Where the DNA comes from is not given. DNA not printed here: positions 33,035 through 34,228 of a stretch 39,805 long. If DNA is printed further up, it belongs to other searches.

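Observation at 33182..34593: Compositionally foreign two-gene cassette (MNT/DUF6932-like nucleotidyltransferase + unknown 298-aa partner) in the prophage defence slot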

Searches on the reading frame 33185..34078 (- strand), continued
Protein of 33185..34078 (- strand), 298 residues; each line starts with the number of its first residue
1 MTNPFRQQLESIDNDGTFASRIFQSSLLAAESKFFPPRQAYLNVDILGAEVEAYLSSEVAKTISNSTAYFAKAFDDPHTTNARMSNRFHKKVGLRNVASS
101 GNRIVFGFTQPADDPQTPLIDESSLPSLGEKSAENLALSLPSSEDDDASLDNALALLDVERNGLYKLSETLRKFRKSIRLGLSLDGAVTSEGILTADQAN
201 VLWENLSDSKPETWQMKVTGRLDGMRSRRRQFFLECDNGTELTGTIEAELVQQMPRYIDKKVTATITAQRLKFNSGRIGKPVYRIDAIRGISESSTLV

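Call 55: fold_search(model_id=the predicted structure, library=viral)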
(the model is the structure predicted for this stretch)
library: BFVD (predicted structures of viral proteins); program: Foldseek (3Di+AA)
matches with E <= 10: 764; with E <= 0.001: 4
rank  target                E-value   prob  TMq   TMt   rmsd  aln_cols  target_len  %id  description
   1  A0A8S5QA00            3.3e-12  1.00  0.46  0.39   9.4       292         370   11  DUF6575 domain-containing protein [Siphoviridae sp. ctoic9]
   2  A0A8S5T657            2.3e-10  1.00  0.37  0.41  10.2       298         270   16  Uncharacterized protein [Myoviridae sp. ctLIM9]
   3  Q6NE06                5.0e-08  1.00  0.46  0.38   8.8       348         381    9  Uncharacterized protein [Leptospira phage LE1]
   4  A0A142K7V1            1.7e-04  1.00  0.27  0.41   5.1       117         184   10  Uncharacterized protein [Mycobacterium phage Pipsqueaks]
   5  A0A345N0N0            2.0e-03  1.00  0.20  0.53   5.8        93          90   14  (no name in the UniProt tables at hand)
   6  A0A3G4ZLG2            2.4e-03  0.97  0.17  0.26  15.3       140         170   13  Translation elongation factor KOW-like domain-containing protein [Terrestrivirus sp.]
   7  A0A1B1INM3            3.5e-03  1.00  0.23  0.27   5.7        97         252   20  (no name in the UniProt tables at hand)
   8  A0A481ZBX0            5.8e-03  0.97  0.18  0.16  15.7       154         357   11  DNA ligase [Pithovirus LCPAC403]
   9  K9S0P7                8.1e-03  1.00  0.21  0.18   5.0        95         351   14  (no name in the UniProt tables at hand)
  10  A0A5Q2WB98            8.5e-03  1.00  0.16  0.57   4.5        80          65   15  (no name in the UniProt tables at hand)
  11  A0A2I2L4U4            1.1e-02  0.33  0.18  0.18  19.2       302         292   10  F-box domain-containing protein [Orpheovirus IHUMI-LCC2]
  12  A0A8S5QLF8            1.1e-02  0.30  0.18  0.14  20.4       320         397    9  DNA ligase [CrAss-like virus sp. ctYsL76]
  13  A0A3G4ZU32            1.5e-02  1.00  0.23  0.47   4.6       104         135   12  Uncharacterized protein [Dasosvirus sp.]
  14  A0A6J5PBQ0            1.5e-02  1.00  0.14  0.24   8.4        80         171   10  Uncharacterized protein [uncultured Caudovirales phage]
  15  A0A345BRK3            1.7e-02  1.00  0.19  0.45   5.2        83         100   12  (no name in the UniProt tables at hand)
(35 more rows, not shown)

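Call 61: find_encoding_contigs(protein=P0021, flank=8000, max_places=2)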
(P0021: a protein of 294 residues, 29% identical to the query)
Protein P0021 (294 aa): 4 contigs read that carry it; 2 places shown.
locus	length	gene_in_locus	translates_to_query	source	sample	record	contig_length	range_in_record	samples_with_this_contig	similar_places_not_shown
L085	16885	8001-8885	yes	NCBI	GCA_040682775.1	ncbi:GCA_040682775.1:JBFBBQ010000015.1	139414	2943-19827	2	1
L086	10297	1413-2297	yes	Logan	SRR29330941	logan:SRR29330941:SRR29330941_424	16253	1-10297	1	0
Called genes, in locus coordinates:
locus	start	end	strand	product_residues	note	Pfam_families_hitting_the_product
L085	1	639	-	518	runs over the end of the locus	PF00083:Sugar_tr, PF07690:MFS_1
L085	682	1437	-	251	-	PF00392:GntR, PF07702:UTRA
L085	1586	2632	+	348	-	PF01380:SIS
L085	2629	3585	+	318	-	PF01869:BcrAD_BadFG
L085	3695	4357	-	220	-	PF11361:DUF3159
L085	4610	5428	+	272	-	PF00657:Lipase_GDSL, PF13472:Lipase_GDSL_2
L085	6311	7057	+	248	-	PF00691:OmpA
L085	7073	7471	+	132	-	-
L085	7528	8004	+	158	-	PF22014:DUF6932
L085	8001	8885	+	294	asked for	-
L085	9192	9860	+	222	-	-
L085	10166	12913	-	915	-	PF00486:Trans_reg_C, PF03704:BTAD, PF13374:TPR_10 (faint), PF13424:TPR_12 (faint), PF13191:AAA_16 (weak), PF17874:TPR_MalT (weak)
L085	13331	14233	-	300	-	PF05721:PhyH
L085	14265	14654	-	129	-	PF06339:Ectoine_synth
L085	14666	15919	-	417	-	PF00202:Aminotran_3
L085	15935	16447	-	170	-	PF13302:Acetyltransf_3 (weak), PF00583:Acetyltransf_1, PF13508:Acetyltransf_7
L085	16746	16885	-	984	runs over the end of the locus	PF01734:Patatin, PF11856:DUF3376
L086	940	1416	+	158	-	PF22014:DUF6932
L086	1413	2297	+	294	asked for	-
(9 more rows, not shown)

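Call 62: find_encoding_contigs(protein=P0007, flank=8000, max_places=2)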
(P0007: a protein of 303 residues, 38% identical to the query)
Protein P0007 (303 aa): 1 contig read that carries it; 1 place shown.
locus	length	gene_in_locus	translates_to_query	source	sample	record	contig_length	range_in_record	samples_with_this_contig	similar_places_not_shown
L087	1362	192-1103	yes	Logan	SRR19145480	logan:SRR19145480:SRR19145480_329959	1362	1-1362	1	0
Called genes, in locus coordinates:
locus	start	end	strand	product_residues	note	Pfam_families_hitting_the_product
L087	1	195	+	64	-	?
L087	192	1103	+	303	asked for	-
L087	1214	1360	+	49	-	?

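Call 63: find_encoding_contigs(protein=P0008, flank=8000, max_places=2)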
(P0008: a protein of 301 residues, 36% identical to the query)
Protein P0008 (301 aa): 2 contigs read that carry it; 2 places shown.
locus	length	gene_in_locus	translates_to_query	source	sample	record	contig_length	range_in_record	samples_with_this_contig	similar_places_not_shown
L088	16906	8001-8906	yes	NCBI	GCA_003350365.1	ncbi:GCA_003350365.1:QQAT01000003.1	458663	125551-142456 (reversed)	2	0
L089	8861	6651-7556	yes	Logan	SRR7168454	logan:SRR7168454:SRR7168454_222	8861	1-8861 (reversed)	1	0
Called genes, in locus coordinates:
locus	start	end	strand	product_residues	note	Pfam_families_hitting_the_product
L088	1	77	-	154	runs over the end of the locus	PF20274:cREC_REC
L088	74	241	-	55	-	-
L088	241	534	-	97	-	-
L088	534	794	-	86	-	-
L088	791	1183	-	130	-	-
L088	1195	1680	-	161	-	PF00436:SSB, PF01336:tRNA_anti-codon (weak)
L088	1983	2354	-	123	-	PF13730:HTH_36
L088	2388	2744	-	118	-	-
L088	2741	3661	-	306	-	PF13479:AAA_24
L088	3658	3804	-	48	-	-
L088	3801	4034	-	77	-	-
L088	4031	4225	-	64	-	-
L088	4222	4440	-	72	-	-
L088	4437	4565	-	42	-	-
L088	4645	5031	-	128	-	PF24211:DUF7432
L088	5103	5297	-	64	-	-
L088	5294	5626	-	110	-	-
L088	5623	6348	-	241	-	PF10547:P22_AR_N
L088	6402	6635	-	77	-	PF12728:HTH_17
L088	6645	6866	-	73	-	-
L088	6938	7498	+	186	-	-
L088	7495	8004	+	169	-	PF22014:DUF6932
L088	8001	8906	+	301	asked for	-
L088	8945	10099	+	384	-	PF14659:Phage_int_SAM_3 (weak), PF22022:Phage_int_M, PF00589:Phage_integrase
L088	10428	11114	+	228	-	PF00929:RNase_T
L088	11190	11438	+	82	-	PF13396:PLDc_N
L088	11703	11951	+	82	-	-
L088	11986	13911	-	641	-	PF01807:Zn_ribbon_DnaG, PF08275:DNAG_N, PF01751:Toprim, PF13155:Toprim_2, PF13662:Toprim_4, PF10410:DnaB_bind, PF08278:DnaG_DnaB_bind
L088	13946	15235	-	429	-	PF01966:HD, PF13286:HD_assoc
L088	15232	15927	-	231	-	PF02698:DUF218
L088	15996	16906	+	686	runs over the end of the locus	PF04536:TPM_phosphatase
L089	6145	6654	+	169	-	PF22014:DUF6932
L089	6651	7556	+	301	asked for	-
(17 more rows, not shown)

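Call 70: search_protein_families(library=padloc, proteins=[L001:3992-4867:+, L001:3483-3992:+, L088:8001-8903:+, L085:8001-8882:+, L085:9192-9857:+, L085:7073-7468:+, L088:6938-7495:+], max_evalue=0.01)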
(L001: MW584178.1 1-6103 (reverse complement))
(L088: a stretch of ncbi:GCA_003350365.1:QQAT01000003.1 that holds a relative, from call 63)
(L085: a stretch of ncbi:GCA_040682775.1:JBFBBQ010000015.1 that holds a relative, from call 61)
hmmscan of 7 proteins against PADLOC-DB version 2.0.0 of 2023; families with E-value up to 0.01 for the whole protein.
L001:3992-4867:+ (292 aa): 0 families

L001:3483-3992:+ (170 aa): 1 family
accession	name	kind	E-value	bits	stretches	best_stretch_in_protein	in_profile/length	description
PDLC04744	PDC-M63A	-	3.9e-11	41.2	1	10-83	8-80/152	-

L088:8001-8903:+ (301 aa): 0 families

L085:8001-8882:+ (294 aa): 0 families

L085:9192-9857:+ (222 aa): 0 families

L085:7073-7468:+ (132 aa): 0 families

L088:6938-7495:+ (186 aa): 0 families

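Call 72: search_protein_families(library=padloc, proteins=[P0115, P0114, P0084, P0103, P0087, P0100, P0091, P0096, P0106, P0093], max_evalue=0.01)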
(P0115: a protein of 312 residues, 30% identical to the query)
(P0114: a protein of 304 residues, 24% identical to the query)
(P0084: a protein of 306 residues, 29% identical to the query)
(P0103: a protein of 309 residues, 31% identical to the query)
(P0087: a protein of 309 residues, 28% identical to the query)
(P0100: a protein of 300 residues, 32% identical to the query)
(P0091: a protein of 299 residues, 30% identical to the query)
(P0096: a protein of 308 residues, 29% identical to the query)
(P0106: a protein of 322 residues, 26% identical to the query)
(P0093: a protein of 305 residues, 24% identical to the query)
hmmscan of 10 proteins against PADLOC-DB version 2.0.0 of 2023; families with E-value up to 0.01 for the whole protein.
P0115 (312 aa): 3 families
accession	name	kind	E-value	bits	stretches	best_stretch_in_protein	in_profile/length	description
PDLC04749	PDC-M63B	-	2.6e-13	47.7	1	8-245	10-239/309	-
PDLC04746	PDC-M63B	-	4.9e-05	20.8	1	68-246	70-240/306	-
PDLC04748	PDC-M63B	-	0.00019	18.4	1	232-289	228-287/326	-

P0114 (304 aa): 0 families

P0084 (306 aa): 0 families

P0103 (309 aa): 0 families

P0087 (309 aa): 0 families

P0100 (300 aa): 0 families

P0091 (299 aa): 0 families

P0096 (308 aa): 0 families

P0106 (322 aa): 0 families

P0093 (305 aa): 0 families

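Call 81: find_encoding_contigs(protein=P0115, flank=6000, max_places=3)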
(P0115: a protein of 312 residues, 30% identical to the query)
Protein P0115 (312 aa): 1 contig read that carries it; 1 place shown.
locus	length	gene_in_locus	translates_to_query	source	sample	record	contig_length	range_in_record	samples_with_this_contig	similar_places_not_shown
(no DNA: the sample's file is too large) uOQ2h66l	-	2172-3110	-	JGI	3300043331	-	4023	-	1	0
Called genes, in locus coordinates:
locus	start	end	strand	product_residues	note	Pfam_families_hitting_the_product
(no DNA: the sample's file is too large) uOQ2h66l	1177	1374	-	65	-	-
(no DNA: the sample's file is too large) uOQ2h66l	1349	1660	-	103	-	-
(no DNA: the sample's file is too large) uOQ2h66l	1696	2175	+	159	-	PF22014:DUF6932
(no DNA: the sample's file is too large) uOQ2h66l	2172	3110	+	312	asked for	-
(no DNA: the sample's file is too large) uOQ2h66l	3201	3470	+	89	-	-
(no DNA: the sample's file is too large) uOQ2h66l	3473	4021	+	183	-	?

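Call 82: find_encoding_contigs(protein=P0040, flank=6000, max_places=2)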
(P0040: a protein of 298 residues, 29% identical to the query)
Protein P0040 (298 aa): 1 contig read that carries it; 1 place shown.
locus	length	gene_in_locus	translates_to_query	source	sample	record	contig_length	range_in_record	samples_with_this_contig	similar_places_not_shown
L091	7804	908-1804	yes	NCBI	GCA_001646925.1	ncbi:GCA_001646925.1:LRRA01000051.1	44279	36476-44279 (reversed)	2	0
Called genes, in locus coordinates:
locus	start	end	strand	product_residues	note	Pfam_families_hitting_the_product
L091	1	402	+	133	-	?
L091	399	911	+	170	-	PF22014:DUF6932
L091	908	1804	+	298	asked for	-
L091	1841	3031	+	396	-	PF00589:Phage_integrase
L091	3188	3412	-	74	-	-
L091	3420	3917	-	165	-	PF05305:DUF732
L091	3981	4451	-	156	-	PF06445:GyrI-like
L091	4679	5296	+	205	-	PF00293:NUDIX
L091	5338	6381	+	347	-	PF20067:SSL_N, PF01436:NHL (faint), PF08450:SGL, PF03088:Str_synth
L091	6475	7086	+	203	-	PF01066:CDP-OH_P_transf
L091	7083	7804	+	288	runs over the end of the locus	PF05949:DUF881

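Call 83: find_related_loci(query=A3, collection=viral_contigs, flank=6000)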
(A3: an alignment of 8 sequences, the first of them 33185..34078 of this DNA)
Query A3 (298 aa) in viral_contigs; peptide patterns used: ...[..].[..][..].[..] (x = any residue, [..] = any of these).
31 stretches matched a pattern; 6 encode a relative of the query (tblastn E <= 1e-3); 6 distinct loci.
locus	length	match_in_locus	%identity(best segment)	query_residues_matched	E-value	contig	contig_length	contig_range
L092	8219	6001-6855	43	1-285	8e-71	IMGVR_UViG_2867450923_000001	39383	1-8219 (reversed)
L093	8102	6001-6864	36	1-289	2e-42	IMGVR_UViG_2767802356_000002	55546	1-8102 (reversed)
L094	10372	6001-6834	31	5-288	4e-27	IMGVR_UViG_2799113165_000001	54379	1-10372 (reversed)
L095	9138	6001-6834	31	5-288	4e-27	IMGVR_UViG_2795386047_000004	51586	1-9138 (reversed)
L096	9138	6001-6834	31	5-288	4e-27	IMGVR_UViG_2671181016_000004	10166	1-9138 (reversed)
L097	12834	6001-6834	31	5-288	4e-27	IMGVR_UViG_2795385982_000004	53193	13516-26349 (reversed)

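Call 87: search_protein_families(library=pfam, alignment_id=A1, max_evalue=10)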
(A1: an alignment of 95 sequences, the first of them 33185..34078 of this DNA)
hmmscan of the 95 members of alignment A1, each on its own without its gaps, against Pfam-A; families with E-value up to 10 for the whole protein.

A. member 1, window:33185-34078:- (298 aa): 2 families
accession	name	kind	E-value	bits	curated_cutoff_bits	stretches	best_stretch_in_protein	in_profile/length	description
PF21176.3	RecR_HhH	-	0.007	16.6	27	1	124-147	10-33/45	RecR, helix-hairpin-helix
PF13814.12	Replic_Relax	-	0.22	12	25.3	1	220-257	138-172/191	Replication-relaxation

B. families by the number of members that match (of 95 scanned): 52 families (the first 25 are shown)
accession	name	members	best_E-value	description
PF10925.13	DUF2680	2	0.21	Protein of unknown function (DUF2680)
PF16550.10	RPN13_C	1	0.0054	UCH-binding domain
PF21176.3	RecR_HhH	1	0.007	RecR, helix-hairpin-helix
PF20471.4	DUF6716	1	0.0089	Putative glycosyltransferase (DUF6716)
PF23485.1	YBR230W-A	1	0.01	YBR230W-A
PF00717.28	Peptidase_S24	1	0.011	Peptidase S24-like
PF07545.19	Vg_Tdu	1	0.019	Vestigial/Tondu family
PF10948.13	DUF2635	1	0.02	Protein of unknown function (DUF2635)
PF03448.22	MgtE_N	1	0.033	MgtE intracellular N domain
PF16423.10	COE1_HLH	1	0.033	Transcription factor COE1 helix-loop-helix domain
PF21274.3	Rng_hyd_C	1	0.041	Aromatic-ring hydroxylase, C-terminal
PF03441.19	FAD_binding_7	1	0.044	FAD binding domain of DNA photolyase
PF14085.11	DUF4265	1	0.045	Domain of unknown function (DUF4265)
PF21934.1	Yop-YscD_ppl_3rd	1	0.047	YscD/CdsD-like Bon-like domain 3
PF02504.20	FA_synthesis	1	0.048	Fatty acid synthesis protein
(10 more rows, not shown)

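Call 100: search_protein_families(library=phrogs, alignment_id=A1, max_evalue=0.001)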
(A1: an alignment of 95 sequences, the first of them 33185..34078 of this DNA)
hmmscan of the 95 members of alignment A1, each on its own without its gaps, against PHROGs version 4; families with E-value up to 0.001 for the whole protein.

A. member 1, window:33185-34078:- (298 aa): 0 families

B. families by the number of members that match (of 95 scanned): 1 family
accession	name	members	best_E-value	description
phrog_18731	-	4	2.7e-06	-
